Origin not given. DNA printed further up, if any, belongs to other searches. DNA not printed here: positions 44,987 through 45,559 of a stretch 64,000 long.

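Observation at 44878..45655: VapB (Rv0623-type) antitoxin followed by DUF4160 and DUF2442 instead of a PIN toxin: candidate undescribed three-gene module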

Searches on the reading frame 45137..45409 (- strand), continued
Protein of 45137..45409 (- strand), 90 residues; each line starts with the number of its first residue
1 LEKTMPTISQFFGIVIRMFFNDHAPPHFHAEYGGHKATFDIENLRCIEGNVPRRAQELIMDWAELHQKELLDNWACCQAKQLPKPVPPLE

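Call 75: get_annotated_region(hit=H1, flank=1500)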
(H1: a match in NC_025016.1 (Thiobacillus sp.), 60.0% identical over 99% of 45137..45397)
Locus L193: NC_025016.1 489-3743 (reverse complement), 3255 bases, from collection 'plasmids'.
description: Thiobacillus sp. plasmid pT3.2I, complete sequence
organism: Thiobacillus sp. (NCBI taxid 924)
taxonomy: Bacteria; Pseudomonadota; Betaproteobacteria; Nitrosomonadales; Thiobacillaceae; Thiobacillus; Thiobacillus sp.
host: -; source: -; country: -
typing (MOB-suite, as given by PLSDB): non-mobilizable
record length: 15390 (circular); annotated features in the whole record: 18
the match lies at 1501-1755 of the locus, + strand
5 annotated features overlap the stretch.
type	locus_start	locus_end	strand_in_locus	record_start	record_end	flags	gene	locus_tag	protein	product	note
CDS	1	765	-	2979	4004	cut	-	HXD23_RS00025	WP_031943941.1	replication initiation protein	-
CDS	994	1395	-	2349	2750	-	-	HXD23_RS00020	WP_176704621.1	hypothetical protein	-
CDS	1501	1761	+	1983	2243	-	-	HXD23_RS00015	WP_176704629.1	DUF4160 domain-containing protein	-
CDS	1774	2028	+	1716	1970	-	-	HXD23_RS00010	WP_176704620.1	DUF2442 domain-containing protein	-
CDS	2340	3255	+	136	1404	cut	-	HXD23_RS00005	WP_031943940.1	alcohol dehydrogenase catalytic domain-containing protein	-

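Call 76: fold_search(model_id=the predicted structure, library=viral)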
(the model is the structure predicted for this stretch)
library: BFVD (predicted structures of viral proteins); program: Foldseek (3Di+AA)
matches with E <= 10: 443; with E <= 0.001: 0
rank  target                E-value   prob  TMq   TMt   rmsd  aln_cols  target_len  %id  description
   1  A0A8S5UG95            2.6e-01  0.33  0.33  0.24  15.7       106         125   12  Uncharacterized protein [Myoviridae sp. ctshb19]
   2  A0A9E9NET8            3.0e-01  0.60  0.43  0.48   4.9        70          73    8  (no name in the UniProt tables at hand)
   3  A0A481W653            3.0e-01  0.54  0.36  0.14   9.6        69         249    7  Uncharacterized protein [Fusobacterium phage Fnu1]
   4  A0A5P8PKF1            5.3e-01  0.54  0.38  0.52   8.6        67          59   15  Uncharacterized protein [Klebsiella phage AmPh_EK52]
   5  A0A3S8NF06            6.0e-01  0.07  0.18  0.14   8.9        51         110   20  Uncharacterized protein [Sulfolobales Beppu filamentous virus 2]
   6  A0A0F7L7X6            6.8e-01  0.30  0.42  0.40   4.8        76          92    8  Uncharacterized protein [uncultured marine virus]
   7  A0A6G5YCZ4            6.8e-01  0.23  0.26  0.14   7.7        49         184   12  (no name in the UniProt tables at hand)
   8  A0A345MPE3            6.8e-01  0.20  0.32  0.27  10.2        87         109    8  (no name in the UniProt tables at hand)
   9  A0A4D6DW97            7.2e-01  0.38  0.39  0.48   3.7        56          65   16  Uncharacterized protein [Salmonella phage ZCSE2]
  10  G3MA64                7.2e-01  0.35  0.40  0.42   4.6        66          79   12  Gp323 [Bacillus phage G]
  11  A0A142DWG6            7.2e-01  0.14  0.26  0.14  13.3        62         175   18  ORF88 protein [Plutella xylostella granulovirus]
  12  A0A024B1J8            7.7e-01  0.14  0.30  0.32   7.6        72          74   11  Uncharacterized protein [Bacillus phage Evoli]
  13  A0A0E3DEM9            8.7e-01  0.16  0.36  0.38   7.8        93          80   11  Uncharacterized protein [Bacillus phage JBP901]
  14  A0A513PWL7            9.3e-01  0.23  0.39  0.12  11.8        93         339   10  Uncharacterized protein [Vibrio phage 2 TSL-2019]
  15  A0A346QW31            9.3e-01  0.12  0.26  0.11  12.6        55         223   22  ORF111 [Spodoptera frugiperda granulovirus]
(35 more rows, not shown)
